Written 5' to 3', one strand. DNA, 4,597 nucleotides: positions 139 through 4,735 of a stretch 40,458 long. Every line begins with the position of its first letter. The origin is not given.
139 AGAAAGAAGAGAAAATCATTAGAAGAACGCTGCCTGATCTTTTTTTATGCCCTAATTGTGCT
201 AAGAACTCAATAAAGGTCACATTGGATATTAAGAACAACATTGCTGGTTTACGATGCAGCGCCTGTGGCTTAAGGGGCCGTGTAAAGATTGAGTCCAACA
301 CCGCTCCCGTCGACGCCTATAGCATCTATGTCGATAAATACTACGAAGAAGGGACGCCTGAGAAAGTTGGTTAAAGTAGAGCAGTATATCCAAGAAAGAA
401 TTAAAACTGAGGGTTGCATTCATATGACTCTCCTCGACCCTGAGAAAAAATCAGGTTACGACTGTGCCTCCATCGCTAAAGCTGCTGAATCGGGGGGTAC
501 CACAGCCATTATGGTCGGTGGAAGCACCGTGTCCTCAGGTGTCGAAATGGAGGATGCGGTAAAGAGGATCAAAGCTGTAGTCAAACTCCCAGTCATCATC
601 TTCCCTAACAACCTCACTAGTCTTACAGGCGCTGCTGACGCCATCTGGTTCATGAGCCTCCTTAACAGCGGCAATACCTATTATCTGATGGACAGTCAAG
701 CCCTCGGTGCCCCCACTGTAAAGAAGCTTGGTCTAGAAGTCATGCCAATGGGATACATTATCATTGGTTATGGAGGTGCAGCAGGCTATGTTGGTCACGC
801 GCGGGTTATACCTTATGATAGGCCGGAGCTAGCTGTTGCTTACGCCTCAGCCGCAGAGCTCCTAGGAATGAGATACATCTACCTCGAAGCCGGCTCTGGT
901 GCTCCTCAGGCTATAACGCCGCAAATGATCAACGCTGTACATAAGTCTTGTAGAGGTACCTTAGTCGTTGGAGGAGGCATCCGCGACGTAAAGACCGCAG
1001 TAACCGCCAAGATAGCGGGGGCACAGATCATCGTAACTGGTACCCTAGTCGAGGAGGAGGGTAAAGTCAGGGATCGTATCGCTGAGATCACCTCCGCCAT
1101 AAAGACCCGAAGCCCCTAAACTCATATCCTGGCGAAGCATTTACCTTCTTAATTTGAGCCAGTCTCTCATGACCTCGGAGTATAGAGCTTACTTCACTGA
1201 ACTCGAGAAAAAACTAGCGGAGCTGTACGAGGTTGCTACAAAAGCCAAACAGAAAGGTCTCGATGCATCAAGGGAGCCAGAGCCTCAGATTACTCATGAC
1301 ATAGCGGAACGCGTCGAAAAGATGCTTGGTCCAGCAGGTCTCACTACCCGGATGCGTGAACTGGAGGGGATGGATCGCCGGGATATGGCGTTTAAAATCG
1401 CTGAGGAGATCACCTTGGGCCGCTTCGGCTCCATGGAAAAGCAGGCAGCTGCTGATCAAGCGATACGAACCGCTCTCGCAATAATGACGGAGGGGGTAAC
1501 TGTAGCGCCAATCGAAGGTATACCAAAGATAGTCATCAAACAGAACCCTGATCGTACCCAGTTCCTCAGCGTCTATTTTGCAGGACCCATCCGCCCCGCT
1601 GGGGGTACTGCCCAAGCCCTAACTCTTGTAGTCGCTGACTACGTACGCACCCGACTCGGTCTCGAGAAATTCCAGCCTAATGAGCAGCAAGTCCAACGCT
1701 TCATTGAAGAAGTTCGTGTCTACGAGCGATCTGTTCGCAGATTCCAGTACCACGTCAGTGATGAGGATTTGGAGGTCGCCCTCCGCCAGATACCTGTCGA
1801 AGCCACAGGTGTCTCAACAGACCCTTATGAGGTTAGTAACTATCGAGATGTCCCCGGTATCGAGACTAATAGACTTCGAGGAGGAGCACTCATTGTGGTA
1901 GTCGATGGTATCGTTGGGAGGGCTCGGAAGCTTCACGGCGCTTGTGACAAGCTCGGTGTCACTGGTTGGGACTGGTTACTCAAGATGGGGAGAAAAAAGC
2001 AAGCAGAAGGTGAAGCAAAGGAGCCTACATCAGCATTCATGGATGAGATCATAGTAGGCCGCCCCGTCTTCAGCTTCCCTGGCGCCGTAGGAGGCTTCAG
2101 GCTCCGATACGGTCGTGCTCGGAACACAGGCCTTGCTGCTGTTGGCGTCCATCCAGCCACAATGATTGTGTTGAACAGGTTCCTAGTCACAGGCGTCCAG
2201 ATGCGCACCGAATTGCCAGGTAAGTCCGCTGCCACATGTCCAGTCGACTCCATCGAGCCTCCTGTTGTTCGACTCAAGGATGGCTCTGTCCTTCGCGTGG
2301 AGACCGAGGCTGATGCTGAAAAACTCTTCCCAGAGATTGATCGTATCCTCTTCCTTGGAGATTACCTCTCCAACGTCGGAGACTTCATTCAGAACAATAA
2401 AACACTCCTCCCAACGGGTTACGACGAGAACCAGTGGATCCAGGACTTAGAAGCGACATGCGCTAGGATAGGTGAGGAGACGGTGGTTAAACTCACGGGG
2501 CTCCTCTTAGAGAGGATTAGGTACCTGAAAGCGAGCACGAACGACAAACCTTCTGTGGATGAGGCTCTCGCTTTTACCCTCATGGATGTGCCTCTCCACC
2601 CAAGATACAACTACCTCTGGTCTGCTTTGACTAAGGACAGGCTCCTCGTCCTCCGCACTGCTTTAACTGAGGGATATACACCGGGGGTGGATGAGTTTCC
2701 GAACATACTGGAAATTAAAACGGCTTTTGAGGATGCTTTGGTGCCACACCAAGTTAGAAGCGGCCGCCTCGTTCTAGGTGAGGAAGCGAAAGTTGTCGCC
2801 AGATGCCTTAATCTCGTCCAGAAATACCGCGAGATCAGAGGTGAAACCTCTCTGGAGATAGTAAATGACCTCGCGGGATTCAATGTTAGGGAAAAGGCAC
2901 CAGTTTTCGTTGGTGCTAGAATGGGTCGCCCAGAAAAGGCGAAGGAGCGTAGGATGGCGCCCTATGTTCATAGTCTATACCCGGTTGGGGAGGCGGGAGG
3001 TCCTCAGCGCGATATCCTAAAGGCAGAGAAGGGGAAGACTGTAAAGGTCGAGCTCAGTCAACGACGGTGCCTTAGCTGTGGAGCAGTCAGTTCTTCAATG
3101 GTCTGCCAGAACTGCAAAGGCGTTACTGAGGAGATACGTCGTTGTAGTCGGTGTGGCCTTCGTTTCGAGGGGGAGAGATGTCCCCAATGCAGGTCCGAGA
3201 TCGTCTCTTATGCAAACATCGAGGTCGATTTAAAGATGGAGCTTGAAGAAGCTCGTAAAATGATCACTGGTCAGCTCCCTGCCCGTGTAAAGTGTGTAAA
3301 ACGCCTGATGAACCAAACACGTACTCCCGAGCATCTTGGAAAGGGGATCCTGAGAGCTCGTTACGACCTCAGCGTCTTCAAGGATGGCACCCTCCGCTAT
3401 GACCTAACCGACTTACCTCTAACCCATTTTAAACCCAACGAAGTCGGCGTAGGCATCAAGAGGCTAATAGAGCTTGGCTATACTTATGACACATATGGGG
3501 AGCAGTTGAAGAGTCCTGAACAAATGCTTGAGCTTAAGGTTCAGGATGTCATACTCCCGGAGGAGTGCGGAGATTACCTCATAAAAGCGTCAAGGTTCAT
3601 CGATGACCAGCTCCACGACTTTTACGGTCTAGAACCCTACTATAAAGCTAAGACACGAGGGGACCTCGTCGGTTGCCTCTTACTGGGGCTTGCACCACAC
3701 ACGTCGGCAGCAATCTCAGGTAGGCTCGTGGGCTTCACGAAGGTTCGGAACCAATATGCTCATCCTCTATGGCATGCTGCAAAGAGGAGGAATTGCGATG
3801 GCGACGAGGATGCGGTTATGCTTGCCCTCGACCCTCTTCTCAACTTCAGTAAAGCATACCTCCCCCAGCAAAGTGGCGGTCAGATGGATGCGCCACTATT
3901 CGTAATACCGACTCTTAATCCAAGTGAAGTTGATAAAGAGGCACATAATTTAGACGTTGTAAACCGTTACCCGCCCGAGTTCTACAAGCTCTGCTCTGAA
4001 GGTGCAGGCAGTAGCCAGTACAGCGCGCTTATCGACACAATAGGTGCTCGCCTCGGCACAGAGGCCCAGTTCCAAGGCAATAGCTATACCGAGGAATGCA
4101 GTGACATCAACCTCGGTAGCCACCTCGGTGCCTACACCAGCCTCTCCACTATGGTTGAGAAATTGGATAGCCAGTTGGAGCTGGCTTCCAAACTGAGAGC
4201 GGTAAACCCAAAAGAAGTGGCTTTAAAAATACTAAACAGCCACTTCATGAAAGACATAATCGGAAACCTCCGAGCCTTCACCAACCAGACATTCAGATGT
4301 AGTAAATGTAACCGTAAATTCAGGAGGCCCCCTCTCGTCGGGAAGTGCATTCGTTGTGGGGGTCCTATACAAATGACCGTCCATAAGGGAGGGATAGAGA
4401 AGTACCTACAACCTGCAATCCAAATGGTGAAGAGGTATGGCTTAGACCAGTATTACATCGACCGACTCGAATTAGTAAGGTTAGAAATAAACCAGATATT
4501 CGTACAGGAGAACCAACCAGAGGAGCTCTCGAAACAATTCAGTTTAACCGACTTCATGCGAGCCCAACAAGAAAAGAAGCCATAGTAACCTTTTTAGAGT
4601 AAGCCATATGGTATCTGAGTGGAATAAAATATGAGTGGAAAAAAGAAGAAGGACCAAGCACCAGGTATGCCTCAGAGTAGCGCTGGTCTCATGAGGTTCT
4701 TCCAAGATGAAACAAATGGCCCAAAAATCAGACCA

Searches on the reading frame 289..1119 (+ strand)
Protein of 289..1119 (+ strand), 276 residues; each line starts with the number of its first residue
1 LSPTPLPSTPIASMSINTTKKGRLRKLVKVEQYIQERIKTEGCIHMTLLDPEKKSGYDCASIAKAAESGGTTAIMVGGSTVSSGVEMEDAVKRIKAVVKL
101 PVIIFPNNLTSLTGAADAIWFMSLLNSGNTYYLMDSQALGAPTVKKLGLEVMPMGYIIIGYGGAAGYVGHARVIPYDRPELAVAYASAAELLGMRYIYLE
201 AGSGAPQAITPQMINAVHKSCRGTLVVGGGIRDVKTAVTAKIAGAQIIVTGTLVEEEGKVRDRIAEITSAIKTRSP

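Call 55: search_protein_families(library=pfam, proteins=[window:289-1119:+], max_evalue=0.000001)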
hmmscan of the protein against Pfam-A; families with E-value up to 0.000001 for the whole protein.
window:289-1119:+ (276 aa): 1 family
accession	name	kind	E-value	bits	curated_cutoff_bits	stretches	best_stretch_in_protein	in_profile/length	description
PF01884.23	PcrB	-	2.7e-54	184.5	23.9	1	41-267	7-222/226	PcrB family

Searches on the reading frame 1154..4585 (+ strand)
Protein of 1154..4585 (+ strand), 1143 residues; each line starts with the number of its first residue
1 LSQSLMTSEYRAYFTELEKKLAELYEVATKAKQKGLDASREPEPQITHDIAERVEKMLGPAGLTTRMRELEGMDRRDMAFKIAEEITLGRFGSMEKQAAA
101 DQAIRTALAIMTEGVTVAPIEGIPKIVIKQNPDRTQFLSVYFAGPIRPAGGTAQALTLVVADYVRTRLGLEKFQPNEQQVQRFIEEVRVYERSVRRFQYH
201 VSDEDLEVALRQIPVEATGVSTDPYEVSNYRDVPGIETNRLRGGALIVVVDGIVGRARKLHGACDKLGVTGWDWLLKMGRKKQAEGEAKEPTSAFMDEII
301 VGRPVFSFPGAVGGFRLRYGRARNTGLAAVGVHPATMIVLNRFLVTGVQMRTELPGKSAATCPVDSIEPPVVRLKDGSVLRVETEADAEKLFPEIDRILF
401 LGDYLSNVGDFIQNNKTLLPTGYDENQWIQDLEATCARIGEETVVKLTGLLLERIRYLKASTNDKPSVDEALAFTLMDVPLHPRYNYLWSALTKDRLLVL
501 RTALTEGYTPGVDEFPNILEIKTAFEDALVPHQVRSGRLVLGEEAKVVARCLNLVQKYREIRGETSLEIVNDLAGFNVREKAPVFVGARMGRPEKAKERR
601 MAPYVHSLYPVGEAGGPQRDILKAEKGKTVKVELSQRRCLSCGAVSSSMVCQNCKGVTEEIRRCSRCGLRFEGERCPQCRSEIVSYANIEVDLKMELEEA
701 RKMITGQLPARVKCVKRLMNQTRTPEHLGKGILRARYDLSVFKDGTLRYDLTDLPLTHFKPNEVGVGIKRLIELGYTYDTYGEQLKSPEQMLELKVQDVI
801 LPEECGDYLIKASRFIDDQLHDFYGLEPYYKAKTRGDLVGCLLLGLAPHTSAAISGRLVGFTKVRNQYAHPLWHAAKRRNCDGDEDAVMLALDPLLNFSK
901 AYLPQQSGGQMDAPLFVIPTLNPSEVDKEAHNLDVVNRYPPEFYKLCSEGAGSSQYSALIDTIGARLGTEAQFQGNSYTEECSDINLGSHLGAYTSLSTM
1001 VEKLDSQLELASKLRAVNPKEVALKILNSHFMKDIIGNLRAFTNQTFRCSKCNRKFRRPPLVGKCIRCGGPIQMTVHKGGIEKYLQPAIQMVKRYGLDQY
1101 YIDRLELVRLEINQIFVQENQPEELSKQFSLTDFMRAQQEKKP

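Call 55: search_protein_families(library=pfam, proteins=[window:1154-4585:+], max_evalue=0.000001)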
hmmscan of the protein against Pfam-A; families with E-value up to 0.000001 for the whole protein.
window:1154-4585:+ (1143 aa): 3 families
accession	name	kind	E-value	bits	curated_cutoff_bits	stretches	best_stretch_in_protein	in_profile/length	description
PF24846.1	PolC_DP2_cat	-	8.8e-125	416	24.3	1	710-1003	6-299/299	DNA polymerase II large subunit DP2, catalytic domain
PF24844.1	PolC_DP2_central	-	1.5e-113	380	24.3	1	288-670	7-369/372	DNA polymerase II large subunit DP2, central domain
PF03833.19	PolC_DP2_N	-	2.6e-99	332.2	24.3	1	13-278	2-268/271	DNA polymerase II large subunit DP2, N-terminal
